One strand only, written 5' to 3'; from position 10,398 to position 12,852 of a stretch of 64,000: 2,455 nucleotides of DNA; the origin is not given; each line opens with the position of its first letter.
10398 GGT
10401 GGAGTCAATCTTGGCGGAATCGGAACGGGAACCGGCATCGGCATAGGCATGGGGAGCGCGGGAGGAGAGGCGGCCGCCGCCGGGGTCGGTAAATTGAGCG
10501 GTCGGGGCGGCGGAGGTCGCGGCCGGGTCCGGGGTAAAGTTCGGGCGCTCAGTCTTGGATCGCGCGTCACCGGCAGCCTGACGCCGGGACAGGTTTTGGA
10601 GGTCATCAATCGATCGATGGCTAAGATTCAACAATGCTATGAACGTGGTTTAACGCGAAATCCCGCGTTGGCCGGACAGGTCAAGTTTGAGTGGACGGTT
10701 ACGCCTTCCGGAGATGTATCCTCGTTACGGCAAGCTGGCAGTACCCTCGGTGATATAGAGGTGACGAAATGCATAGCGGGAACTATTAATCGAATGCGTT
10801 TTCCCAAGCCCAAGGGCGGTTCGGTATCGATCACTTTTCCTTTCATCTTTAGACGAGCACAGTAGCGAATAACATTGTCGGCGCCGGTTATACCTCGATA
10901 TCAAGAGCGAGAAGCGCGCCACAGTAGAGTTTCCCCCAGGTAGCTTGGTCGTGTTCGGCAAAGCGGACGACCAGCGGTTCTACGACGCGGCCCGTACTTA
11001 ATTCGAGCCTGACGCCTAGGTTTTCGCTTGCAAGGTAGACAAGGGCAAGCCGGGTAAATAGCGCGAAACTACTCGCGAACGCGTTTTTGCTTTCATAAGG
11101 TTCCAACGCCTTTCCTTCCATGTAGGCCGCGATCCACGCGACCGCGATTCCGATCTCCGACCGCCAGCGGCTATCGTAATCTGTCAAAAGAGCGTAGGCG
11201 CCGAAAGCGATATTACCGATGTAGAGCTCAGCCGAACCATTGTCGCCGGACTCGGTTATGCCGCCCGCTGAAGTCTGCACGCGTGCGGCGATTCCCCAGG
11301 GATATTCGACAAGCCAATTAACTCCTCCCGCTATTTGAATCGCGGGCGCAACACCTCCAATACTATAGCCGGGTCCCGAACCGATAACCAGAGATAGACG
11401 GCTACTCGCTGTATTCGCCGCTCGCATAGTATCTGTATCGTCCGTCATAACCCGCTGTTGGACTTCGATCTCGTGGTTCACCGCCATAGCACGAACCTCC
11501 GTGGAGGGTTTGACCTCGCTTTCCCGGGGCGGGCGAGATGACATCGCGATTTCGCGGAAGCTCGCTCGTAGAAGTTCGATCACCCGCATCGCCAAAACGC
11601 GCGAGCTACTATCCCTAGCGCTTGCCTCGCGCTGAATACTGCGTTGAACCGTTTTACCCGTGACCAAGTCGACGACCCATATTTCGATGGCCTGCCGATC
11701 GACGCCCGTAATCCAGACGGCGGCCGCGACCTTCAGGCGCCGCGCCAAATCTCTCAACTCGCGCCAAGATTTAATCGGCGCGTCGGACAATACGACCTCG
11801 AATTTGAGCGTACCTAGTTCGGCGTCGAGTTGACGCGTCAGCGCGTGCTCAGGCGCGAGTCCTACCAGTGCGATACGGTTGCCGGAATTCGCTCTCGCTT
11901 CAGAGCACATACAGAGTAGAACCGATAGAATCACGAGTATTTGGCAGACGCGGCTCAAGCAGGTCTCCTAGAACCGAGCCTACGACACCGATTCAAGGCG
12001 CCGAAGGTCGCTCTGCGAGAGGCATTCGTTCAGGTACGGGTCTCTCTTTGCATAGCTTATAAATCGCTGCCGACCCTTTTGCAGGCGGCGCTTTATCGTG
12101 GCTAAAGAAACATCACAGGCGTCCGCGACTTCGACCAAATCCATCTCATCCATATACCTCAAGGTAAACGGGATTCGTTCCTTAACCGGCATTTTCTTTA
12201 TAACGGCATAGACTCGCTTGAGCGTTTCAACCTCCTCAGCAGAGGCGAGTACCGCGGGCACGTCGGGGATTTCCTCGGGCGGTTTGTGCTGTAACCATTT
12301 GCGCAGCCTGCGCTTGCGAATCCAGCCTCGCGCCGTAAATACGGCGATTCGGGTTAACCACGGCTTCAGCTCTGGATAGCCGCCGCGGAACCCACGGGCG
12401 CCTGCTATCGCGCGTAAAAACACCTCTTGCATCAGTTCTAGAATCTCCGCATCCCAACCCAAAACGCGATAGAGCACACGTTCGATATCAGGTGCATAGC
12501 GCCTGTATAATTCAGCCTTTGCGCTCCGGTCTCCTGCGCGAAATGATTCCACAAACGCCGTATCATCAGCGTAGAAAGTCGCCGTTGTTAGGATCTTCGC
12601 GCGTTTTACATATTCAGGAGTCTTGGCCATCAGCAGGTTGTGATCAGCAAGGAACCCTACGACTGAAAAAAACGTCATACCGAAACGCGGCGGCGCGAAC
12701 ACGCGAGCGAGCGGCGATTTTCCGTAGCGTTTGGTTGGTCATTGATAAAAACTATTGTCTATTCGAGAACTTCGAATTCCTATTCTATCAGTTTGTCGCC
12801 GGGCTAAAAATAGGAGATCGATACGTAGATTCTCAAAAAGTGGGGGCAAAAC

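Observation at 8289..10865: GltG/GltJ-like (AgmX/PglI-tail) protein with an unusual N-terminal half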

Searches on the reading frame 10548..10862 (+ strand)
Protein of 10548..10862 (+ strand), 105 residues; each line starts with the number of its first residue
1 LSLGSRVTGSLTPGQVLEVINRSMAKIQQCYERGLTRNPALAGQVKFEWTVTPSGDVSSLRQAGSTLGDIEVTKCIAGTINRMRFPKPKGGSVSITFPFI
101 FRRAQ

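Call 99: search_solved_structures(query=A8, max_evalue=10, show_alignments=2)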
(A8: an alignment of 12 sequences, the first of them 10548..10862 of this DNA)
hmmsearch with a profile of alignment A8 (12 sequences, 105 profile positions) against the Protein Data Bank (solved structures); distinct sequences matched with E-value up to 10: 17.
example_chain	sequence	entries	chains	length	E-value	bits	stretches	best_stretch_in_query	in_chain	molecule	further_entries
6i97_D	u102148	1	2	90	0.00028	24.2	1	35-94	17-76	Protein TonB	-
6fip_A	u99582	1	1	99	0.00034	23.9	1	35-94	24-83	Protein TonB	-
2gsk_B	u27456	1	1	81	0.00043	23.6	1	39-93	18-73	protein TONB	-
1ihr_A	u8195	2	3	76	0.00044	23.6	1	40-94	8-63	TonB protein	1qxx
1u07_A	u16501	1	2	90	0.00054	23.3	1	39-93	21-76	TonB protein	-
8rd6_A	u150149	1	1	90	0.001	22.4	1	39-95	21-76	Protein TonB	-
5lw8_A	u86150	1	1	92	0.0011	22.3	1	37-101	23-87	Protein TonB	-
6sly_A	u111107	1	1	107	0.0014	22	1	36-101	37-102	Protein TonB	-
1xx3_A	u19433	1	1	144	0.0015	21.9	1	39-93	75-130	TonB protein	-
2grx_C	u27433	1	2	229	0.0035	20.7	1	39-93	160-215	Protein tonB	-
9ddo_F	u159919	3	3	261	0.0043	20.4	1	39-93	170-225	Protein TonB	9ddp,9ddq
6gre_A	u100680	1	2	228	0.12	15.7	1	48-85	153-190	Cysteine-rich repeat secretory protein 2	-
7zc8_B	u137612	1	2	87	0.13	15.6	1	41-85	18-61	Protein TonB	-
1q5n_A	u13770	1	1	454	0.48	13.8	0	24-46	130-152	3-carboxy-cis,cis-muconate cycloisomerase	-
9hi3_A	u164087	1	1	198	0.62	13.4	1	41-85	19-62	Protein TonB,Ferredoxin-1, chloroplastic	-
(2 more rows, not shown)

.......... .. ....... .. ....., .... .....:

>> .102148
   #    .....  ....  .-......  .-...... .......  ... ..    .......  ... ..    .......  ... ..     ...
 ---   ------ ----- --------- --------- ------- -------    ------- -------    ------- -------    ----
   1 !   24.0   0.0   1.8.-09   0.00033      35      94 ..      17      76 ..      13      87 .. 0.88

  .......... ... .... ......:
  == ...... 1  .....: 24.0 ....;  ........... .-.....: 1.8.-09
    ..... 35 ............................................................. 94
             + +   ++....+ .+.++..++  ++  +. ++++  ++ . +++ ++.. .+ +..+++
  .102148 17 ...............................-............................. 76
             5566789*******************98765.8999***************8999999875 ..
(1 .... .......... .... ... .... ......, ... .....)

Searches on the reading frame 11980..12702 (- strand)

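Call 5: search_protein_families(library=pfam, proteins=[window:11980-12702:-], max_evalue=0.1)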
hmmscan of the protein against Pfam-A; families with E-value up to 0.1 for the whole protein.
window:11980-12702:- (240 aa): 4 families
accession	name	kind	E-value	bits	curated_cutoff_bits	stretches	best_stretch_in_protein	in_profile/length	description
PF04542.20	Sigma70_r2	-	1.2e-12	47.9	24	1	65-132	1-69/71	Sigma-70 region 2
PF08281.18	Sigma70_r4_2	-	2.6e-11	43.4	25.7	1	163-213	3-53/54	Sigma-70, region 4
PF04545.22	Sigma70_r4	-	5.3e-06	26.3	24.1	1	168-213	2-47/50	Sigma-70, region 4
PF07638.17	Sigma70_ECF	-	0.00086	19.7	21.1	1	153-213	118-178/185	ECF sigma factor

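Call 6: search_protein_families(library=ncbifam, proteins=[window:11980-12702:-], max_evalue=0.1)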
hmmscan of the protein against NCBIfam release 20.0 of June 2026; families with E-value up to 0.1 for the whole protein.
window:11980-12702:- (240 aa): 81 families (the best 25 are shown)
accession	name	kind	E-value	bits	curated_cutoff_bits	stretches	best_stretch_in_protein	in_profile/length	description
TIGR02937.1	sigma70-ECF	superfamily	1.9e-21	76.4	42.9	1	61-213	2-160/165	sigma-70 family RNA polymerase sigma factor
NF004113.0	PRK05602.1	equivalog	2e-20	73.3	208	1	34-214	19-197/211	RNA polymerase sigma factor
NF007223.0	PRK09641.1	equivalog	5.3e-19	68.8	209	1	51-212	9-178/187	RNA polymerase sigma factor SigW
TIGR02950.1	SigM_subfam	subfamily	8.4e-18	64.7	147.95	1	64-214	4-154/159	RNA polymerase sigma factor, SigM family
TIGR02948.1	SigW_bacill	equivalog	1.1e-17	64.7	243.1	1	51-212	9-178/187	RNA polymerase sigma factor SigW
NF008888.0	PRK11922.1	equivalog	1.5e-17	64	204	1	41-212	11-190/231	RNA polymerase sigma factor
NF009166.1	PRK12513.1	equivalog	2.6e-16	59.9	206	1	45-209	7-177/193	RNA polymerase sigma factor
TIGR02983.1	SigE-fam_strep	subfamily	1.8e-15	57.2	141.55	1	63-214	9-154/162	SigE family RNA polymerase sigma factor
NF007225.0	PRK09643.1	equivalog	1.9e-15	57.1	190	1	46-216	13-180/204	RNA polymerase sigma factor SigM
NF009176.0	PRK12524.1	equivalog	2.2e-15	57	264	1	45-210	11-176/196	RNA polymerase sigma factor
NF009172.0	PRK12519.1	subfamily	2.2e-14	53.5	222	1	44-210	13-181/194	RNA polymerase sigma factor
NF009168.0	PRK12515.1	subfamily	3.3e-14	52.8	236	1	45-216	7-177/189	RNA polymerase sigma factor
NF007226.0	PRK09644.1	equivalog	2.7e-13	50.3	199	1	64-221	5-160/166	RNA polymerase sigma factor SigM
NF009171.0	PRK12518.1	equivalog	4.1e-13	49.6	208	1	39-217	6-183/191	RNA polymerase sigma factor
TIGR02989.1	Sig-70_gvs1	subfamily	1.8e-11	44.2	124.55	1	63-213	4-153/158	RNA polymerase sigma-70 factor, Rhodopirellula/Verrucomicrobium family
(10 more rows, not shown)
